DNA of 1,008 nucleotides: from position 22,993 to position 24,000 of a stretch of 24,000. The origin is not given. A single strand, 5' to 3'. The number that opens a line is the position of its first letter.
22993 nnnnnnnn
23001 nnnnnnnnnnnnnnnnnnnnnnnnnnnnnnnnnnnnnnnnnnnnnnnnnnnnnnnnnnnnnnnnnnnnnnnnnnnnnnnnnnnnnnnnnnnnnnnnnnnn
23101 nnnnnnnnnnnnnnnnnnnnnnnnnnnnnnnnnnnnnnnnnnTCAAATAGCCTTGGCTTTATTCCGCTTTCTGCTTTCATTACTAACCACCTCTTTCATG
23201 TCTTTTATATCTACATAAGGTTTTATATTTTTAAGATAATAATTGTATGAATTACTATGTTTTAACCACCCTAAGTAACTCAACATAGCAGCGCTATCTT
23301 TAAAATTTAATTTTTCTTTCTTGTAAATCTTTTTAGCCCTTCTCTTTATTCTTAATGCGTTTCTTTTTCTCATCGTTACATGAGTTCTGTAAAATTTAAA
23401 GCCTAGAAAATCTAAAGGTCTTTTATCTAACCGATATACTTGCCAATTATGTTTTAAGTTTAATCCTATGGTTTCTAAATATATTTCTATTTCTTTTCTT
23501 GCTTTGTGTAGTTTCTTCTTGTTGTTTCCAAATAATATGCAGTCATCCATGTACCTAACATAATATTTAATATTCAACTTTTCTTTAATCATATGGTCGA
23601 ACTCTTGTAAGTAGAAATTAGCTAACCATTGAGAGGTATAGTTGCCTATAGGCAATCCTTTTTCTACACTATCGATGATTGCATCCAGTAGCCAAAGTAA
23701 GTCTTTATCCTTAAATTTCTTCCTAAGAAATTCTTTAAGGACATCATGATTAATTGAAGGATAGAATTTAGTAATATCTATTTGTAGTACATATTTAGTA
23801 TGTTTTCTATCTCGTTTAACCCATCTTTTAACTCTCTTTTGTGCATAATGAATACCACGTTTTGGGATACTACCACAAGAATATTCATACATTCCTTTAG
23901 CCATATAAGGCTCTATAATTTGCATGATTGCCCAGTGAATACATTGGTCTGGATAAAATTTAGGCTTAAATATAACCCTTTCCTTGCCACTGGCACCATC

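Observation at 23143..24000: DGR-type reverse transcriptase at the end of the tail module; TR, VR and avd not visible in the window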

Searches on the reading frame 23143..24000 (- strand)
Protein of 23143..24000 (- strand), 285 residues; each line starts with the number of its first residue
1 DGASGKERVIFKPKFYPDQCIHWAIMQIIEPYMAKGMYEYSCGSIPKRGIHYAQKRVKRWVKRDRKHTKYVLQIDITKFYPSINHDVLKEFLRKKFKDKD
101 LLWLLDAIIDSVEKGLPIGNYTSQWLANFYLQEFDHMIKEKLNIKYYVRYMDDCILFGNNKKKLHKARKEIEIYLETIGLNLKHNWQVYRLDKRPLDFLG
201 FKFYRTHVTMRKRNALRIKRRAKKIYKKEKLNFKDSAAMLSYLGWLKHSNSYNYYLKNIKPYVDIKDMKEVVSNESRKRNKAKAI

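Call 5: search_protein_families(library=pfam, proteins=[window:23143-24000:-], max_evalue=0.01)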
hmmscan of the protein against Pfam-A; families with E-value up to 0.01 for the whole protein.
window:23143-24000:- (285 aa): 1 family
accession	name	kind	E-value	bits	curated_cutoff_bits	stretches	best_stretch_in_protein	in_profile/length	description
PF00078.32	RVT_1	-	4e-19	69.6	29.6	1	18-203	19-205/205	Reverse transcriptase (RNA-dependent DNA polymerase)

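Call 8: find_homologous_proteins(query=window:23143-24000:-)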
Query window:23143-24000:- (285 aa): 4065 proteins with E <= 0.001 among 4748 candidates; the best 120 are listed.
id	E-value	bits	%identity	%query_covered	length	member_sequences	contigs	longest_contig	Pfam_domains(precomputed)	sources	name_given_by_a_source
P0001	3.5e-171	586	87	100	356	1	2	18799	PF00078.33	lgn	-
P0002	1.2e-170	585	89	100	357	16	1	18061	PF00078.33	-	-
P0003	1.7e-167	574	87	100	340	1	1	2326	PF00078.33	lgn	-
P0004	1.5e-165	568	85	100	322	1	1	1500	PF00078.33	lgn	-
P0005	2.9e-165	567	85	100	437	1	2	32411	PF00078.33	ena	-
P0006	1.8e-163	561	95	91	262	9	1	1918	PF00078.33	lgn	-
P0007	2.5e-159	547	82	100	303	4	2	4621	PF00078.33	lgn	-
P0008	5.2e-156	537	89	91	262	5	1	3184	PF00078.33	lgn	-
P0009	3.4e-155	534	89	91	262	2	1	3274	PF00078.33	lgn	-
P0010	4.7e-152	524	77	100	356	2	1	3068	PF00078.33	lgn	-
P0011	3.8e-151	521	79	99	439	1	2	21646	PF00078.33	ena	-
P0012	1.6e-142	492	71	99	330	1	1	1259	PF00078.33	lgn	-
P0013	9.0e-142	490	70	99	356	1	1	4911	PF00078.33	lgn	-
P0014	5.5e-135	468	70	100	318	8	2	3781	PF00078.33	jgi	jgi:retron-type reverse transcriptase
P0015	7.3e-135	467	71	99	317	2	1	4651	PF00078.33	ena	-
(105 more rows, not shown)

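Call 9: find_encoding_contigs(protein=P0002, flank=10000, max_places=6)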
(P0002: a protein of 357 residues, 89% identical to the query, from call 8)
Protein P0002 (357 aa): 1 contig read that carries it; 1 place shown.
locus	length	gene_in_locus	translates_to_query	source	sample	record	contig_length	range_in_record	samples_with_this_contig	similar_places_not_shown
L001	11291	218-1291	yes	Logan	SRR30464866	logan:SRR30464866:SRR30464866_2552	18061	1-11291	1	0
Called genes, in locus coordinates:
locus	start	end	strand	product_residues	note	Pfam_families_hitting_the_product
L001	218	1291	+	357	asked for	PF00078:RVT_1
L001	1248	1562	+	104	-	-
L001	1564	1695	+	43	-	-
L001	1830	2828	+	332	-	PF02899:Phage_int_SAM_1, PF13495:Phage_int_SAM_4 (weak), PF00589:Phage_integrase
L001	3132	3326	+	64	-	-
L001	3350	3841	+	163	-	-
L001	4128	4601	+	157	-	-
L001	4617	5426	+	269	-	PF01520:Amidase_3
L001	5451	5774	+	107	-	-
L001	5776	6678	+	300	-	PF01471:PG_binding_1, PF09992:NAGPA (weak)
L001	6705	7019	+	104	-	PF09682:Phage_holin_6_1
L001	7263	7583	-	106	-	-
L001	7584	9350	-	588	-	PF00239:Resolvase, PF07508:Recombinase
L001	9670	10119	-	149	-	PF03838:RecU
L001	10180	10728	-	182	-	PF01541:GIY-YIG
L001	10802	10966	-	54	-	-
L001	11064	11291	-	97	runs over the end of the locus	-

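Call 10: find_encoding_contigs(protein=P0005, flank=10000, max_places=6)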
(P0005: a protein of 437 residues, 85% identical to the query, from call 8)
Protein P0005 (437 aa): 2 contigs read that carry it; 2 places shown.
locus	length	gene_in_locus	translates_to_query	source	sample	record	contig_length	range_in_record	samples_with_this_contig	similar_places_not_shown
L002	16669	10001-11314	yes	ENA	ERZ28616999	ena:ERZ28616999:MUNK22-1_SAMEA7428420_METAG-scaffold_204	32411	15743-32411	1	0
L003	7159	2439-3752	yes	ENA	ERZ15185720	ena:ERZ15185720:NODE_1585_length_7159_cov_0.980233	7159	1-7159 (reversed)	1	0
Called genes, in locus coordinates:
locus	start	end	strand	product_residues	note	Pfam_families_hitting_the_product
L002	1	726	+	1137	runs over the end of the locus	PF20155:TMP_3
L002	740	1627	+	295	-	-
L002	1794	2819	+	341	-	PF24032:YQBQ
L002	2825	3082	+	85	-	-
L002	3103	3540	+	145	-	PF10934:Sheath_initiator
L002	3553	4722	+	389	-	PF26078:Baseplate_J_M, PF26079:Baseplate_J_C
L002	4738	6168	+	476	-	PF10076:Phage_Mu_Gp48 (faint)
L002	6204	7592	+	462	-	-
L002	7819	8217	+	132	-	-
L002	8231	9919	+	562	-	-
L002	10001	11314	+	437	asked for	PF00078:RVT_1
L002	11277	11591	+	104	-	-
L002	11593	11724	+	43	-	-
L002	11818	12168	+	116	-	-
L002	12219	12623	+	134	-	-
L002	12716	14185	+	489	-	PF01520:Amidase_3, PF01832:Glucosaminidase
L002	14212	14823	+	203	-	-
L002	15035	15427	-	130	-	PF11645:PDDEXK_5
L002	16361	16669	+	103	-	?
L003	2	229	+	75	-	?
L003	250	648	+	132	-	-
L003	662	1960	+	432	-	-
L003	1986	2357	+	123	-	-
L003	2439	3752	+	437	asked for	PF00078:RVT_1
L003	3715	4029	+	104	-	-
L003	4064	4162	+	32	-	-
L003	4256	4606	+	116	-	-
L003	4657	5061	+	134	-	-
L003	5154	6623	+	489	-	PF01520:Amidase_3, PF01832:Glucosaminidase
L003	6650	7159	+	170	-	?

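Call 20: list_cluster_members(proteins=[P0002])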
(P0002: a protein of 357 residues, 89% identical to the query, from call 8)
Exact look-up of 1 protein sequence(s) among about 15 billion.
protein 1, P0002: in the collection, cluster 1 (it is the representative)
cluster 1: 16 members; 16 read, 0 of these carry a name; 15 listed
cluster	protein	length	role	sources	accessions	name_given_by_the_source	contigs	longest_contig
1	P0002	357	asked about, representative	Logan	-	-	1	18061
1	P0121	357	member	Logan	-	-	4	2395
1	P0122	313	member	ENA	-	-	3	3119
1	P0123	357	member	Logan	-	-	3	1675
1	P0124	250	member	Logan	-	-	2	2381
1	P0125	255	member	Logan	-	-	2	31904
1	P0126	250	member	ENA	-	-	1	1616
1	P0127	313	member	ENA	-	-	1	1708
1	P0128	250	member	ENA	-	-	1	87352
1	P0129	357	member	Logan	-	-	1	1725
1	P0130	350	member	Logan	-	-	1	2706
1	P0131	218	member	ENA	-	-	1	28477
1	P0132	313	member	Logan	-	-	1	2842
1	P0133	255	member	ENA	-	-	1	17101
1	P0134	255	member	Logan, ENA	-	-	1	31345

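Call 22: find_encoding_contigs(protein=P0128, flank=10000, max_places=4)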
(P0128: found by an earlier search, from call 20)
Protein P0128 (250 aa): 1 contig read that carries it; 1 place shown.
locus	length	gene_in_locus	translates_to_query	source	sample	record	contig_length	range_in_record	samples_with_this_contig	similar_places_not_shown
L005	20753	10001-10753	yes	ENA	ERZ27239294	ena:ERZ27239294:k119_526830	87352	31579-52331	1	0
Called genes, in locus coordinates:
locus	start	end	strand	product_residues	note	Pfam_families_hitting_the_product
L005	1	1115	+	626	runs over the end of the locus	-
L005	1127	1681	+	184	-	PF25691:BW3TFN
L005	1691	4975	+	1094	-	PF16075:DUF4815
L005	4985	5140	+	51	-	-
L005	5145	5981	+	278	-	-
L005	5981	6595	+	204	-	-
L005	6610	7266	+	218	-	-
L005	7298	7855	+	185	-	-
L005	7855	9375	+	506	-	-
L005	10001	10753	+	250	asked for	PF00078:RVT_1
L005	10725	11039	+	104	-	-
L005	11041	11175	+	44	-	-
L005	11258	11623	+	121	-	-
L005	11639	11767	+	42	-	-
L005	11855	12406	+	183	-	-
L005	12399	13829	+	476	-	PF01510:Amidase_2, PF01832:Glucosaminidase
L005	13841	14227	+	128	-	-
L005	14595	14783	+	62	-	-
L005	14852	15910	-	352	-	PF07669:Eco57I (faint)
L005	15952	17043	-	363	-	PF07669:Eco57I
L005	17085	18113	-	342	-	PF07669:Eco57I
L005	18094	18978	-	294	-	-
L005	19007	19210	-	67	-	PF13443:HTH_26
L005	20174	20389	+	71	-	-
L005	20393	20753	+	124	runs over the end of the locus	-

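Call 23: find_encoding_contigs(protein=P0134, flank=10000, max_places=4)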
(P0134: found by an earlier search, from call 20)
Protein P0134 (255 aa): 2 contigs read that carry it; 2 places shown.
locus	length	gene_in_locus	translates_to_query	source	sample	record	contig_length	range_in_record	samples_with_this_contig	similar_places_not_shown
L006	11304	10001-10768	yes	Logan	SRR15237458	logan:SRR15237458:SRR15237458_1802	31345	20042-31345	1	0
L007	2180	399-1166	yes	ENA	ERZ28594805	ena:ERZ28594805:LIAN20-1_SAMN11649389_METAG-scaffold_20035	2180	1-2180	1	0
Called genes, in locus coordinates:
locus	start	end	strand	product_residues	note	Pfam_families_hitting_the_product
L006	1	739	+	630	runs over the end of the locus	PF24049:YOMG_N (weak)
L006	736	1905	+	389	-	PF24308:DUF7487, PF18741:MTES_1575 (weak)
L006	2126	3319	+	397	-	-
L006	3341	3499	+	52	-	-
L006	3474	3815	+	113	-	-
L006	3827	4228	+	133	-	PF23140:Gp80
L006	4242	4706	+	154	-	-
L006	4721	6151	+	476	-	PF22337:Phage_fiber_rpt (faint)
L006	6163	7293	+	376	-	-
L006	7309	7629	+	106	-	-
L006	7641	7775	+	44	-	PF09693:Phage_XkdX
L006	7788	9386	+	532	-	-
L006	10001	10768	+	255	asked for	PF00078:RVT_1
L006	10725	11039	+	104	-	-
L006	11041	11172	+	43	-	-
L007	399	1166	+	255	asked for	PF00078:RVT_1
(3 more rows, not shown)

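Call 29: search_protein_families(library=padloc, proteins=[window:23143-24000:-, P0130], max_evalue=0.01)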
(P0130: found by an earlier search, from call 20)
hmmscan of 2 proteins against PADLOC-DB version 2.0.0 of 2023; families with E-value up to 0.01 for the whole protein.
window:23143-24000:- (285 aa): 75 families (the best 25 are shown)
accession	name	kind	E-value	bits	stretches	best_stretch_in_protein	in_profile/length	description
PDLC01136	RT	-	6.9e-32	108.9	1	5-206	69-261/263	RT (reverse transcriptase)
PDLC03754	RT_UG17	-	2.5e-29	100.4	1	55-235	116-302/429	DRT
PDLC03768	Drt3a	-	6e-25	86.5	1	66-227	132-284/411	DRT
PDLC02063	Cas1_IIIb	-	2.7e-23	80.4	1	18-271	85-294/617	-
PDLC03779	RT_UG4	-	3.1e-23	80.4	1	53-239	100-290/307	DRT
PDLC03756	RT_UG19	-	1.3e-21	75.3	1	66-227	144-313/562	DRT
PDLC03775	RT_UG36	-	8.4e-21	72.4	1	65-184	139-261/557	DRT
PDLC03764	RT_UG26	-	1e-20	71.9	1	48-233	107-307/398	DRT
PDLC03773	RT_UG34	-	7e-20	69.4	2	113-183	212-280/512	DRT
PDLC03759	RT_UG21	-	1.9e-19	67.8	1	66-183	140-258/503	DRT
PDLC03783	Drt8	-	4e-19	67.3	1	61-183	128-252/493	DRT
PDLC02174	Drt3a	-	9.9e-19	65.8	1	67-227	108-276/403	-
PDLC02175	Drt3a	-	3.1e-18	64.2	1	68-223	108-280/417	-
PDLC03757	Drt2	-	3.3e-18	64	2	101-237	280-417/502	DRT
PDLC03785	RT_UG9_large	-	1.2e-17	61.5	1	58-182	368-493/772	DRT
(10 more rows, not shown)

P0130 (350 aa): 73 families (the best 25 are shown)
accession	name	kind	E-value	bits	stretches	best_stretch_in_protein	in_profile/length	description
PDLC01136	RT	-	2.9e-36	123.3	1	8-274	2-261/263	RT (reverse transcriptase)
PDLC03754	RT_UG17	-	1.6e-30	104.4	1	18-299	21-298/429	DRT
PDLC03768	Drt3a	-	3.3e-25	87.4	1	134-295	132-284/411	DRT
PDLC02063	Cas1_IIIb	-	1e-24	85.1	1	35-337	36-292/617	-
PDLC03779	RT_UG4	-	8.8e-23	78.9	1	121-304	100-287/307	DRT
PDLC03756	RT_UG19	-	1.6e-21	75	1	134-252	144-269/562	DRT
PDLC03764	RT_UG26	-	4.6e-21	73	1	26-297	25-302/398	DRT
PDLC03775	RT_UG36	-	2.2e-20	71.1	1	133-252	139-261/557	DRT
PDLC03759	RT_UG21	-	8.5e-20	69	1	134-251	140-258/503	DRT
PDLC03773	RT_UG34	-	1.1e-19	68.8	1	126-250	139-279/512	DRT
PDLC03783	Drt8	-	1e-18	66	1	129-251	128-252/493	DRT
PDLC02174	Drt3a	-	1.5e-18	65.3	1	135-295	108-276/403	-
PDLC03777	RT_UG38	-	3.6e-18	64.3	1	123-304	49-233/309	DRT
PDLC02175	Drt3a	-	4e-18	63.8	1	137-280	109-268/417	-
PDLC01607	RT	-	1.5e-17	62.3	1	96-270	24-160/161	"CAS-I,CAS-II,CAS-III,CAS-IV,CAS-V,CAS-VI; acquisition_associated"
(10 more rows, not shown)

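Call 30: search_protein_families(library=phrogs, proteins=[window:23143-24000:-], max_evalue=0.01)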
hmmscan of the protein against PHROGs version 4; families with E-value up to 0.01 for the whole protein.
window:23143-24000:- (285 aa): 2 families
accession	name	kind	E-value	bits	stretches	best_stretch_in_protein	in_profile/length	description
phrog_1423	-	DNA, RNA and nucleotide metabolism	6.3e-99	333.5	1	5-279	166-457/1040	Reverse transcriptase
phrog_2825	-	DNA, RNA and nucleotide metabolism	5.9e-16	59.5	1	67-251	108-298/336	polymerase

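Call 31: search_solved_structures(query=P0130, max_evalue=0.001, show_alignments=1)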
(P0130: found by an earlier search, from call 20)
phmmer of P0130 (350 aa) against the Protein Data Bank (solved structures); distinct sequences matched with E-value up to 0.001: 11.
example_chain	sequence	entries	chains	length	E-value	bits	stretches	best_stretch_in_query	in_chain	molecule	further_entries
8ub7_A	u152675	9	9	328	2.7e-30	109.1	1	3-323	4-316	Reverse transcriptase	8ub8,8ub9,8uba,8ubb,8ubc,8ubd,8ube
6ar1_A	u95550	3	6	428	1.7e-18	70.4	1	48-296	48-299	GsI-IIC RT | Trt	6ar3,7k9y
5hhj_A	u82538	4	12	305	1.3e-17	67.5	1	47-275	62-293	Retron-type reverse transcriptase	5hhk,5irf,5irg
7uim_D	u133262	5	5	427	1.6e-17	67.1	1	44-294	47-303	Group II intron reverse transcriptase/maturase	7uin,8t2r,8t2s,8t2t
5hhl_A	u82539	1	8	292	3.1e-17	66.2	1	43-273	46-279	Retron-type reverse transcriptase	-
8bgj_A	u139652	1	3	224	1.5e-10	44.2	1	137-268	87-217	RNA-directed DNA polymerase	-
6me0_C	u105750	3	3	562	4.2e-10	42.7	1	52-274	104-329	Maturase reverse transcriptase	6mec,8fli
9z6y_A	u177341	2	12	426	1.7e-06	30.8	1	139-227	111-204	Drt3a reverse transcriptase protein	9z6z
7kft_D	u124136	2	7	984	9.2e-05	25.2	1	4-276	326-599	Cas6-RT-Cas1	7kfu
9lje_A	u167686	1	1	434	0.00064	22.4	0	122-292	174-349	RNA-dependent DNA polymerase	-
9c0i_A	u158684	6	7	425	0.00067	22.3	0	122-292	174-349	Reverse transcriptase/maturase family protein | Antiviral reverse transcriptase Drt2 | RNA-dependent DNA polymerase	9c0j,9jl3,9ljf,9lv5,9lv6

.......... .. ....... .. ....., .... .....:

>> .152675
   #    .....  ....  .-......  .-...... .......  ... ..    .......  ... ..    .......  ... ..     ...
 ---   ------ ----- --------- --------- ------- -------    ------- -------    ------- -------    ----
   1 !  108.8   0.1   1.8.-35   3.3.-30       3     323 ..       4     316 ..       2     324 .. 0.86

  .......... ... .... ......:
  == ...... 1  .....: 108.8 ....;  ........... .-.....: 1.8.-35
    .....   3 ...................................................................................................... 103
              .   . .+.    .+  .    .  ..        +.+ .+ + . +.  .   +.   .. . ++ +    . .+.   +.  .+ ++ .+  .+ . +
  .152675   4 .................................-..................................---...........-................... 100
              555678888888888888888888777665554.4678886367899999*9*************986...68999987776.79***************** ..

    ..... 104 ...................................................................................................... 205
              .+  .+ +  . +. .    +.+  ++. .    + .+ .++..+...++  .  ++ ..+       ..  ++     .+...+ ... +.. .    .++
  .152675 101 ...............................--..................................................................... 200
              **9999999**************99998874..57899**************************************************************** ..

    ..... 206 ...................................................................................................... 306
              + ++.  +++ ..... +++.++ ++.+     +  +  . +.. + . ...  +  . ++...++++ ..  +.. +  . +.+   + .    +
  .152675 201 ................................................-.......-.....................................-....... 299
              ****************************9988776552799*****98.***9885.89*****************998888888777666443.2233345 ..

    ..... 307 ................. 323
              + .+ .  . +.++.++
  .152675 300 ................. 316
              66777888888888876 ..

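Call 34: find_encoding_contigs(protein=window:23143-23904:-, flank=10000, max_places=6)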
Protein window:23143-23904:- (253 aa): no gene with exactly this product is on record in the collection.

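Call 35: find_encoding_contigs(protein=window:23143-23925:-, flank=10000, max_places=6)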
Protein window:23143-23925:- (260 aa): no gene with exactly this product is on record in the collection.

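Call 36: find_related_loci(query=window:23143-24000:-, collection=viral_contigs, flank=6000)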
Query window:23143-24000:- (285 aa) in viral_contigs; peptide patterns used: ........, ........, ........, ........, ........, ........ (x = any residue, [..] = any of these).
29 stretches matched a pattern; 1 encode a relative of the query (tblastn E <= 1e-3); 1 distinct loci.
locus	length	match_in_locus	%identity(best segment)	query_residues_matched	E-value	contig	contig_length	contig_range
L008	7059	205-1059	90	1-285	8e-179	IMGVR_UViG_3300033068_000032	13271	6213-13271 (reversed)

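Call 38: search_protein_families(library=pfam, proteins=[L002:8231-9919:+, L005:7855-9375:+, L006:7788-9386:+, L002:7819-8217:+, L006:7309-7629:+, L005:7298-7855:+, L002:6204-7592:+, L006:6163-7293:+], max_evalue=0.05)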
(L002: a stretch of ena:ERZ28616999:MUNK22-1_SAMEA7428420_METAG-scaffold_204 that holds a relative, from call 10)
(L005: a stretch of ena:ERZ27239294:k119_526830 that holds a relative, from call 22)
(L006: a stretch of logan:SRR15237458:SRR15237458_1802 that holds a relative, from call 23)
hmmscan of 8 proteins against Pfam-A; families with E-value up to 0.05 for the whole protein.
L002:8231-9919:+ (562 aa): 0 families

L005:7855-9375:+ (506 aa): 1 family
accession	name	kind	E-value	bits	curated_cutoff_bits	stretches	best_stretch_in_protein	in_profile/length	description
PF01391.23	Collagen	-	0.0046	17.1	27.2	1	18-36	10-28/60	Collagen triple helix repeat (20 copies)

L006:7788-9386:+ (532 aa): 2 families
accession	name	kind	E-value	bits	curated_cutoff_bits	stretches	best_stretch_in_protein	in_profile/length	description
PF22337.1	Phage_fiber_rpt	-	0.00011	22.3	27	1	41-68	1-28/34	Phage tail fiber repeats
PF20903.3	SPL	-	0.043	13.1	27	0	455-489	67-100/338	Spore photoproduct lyase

L002:7819-8217:+ (132 aa): 0 families

L006:7309-7629:+ (106 aa): 0 families

L005:7298-7855:+ (185 aa): 2 families
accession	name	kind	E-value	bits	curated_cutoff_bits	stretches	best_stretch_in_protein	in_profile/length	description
PF13385.13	Laminin_G_3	-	0.0062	17.1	27.6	1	157-179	129-151/151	Concanavalin A-like lectin/glucanases superfamily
PF02973.23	Sialidase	-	0.031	14.2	26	0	159-180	162-183/189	Sialidase, N-terminal domain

L002:6204-7592:+ (462 aa): 2 families
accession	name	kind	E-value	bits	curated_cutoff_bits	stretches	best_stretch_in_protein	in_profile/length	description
PF22337.1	Phage_fiber_rpt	-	2.4e-29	101.1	27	3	280-309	1-30/34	Phage tail fiber repeats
PF12789.12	PTR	-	3.5e-22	78.7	27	2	39-91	4-56/60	Phage tail repeat like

L006:6163-7293:+ (376 aa): 1 family
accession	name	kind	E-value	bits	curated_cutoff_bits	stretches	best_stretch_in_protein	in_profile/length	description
PF24681.1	Kelch_KLHDC2_KLHL20_DRC7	-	2e-06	27.7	50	1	205-368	4-179/221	KLHDC2/KLHL20/DRC7 Kelch-repeats domain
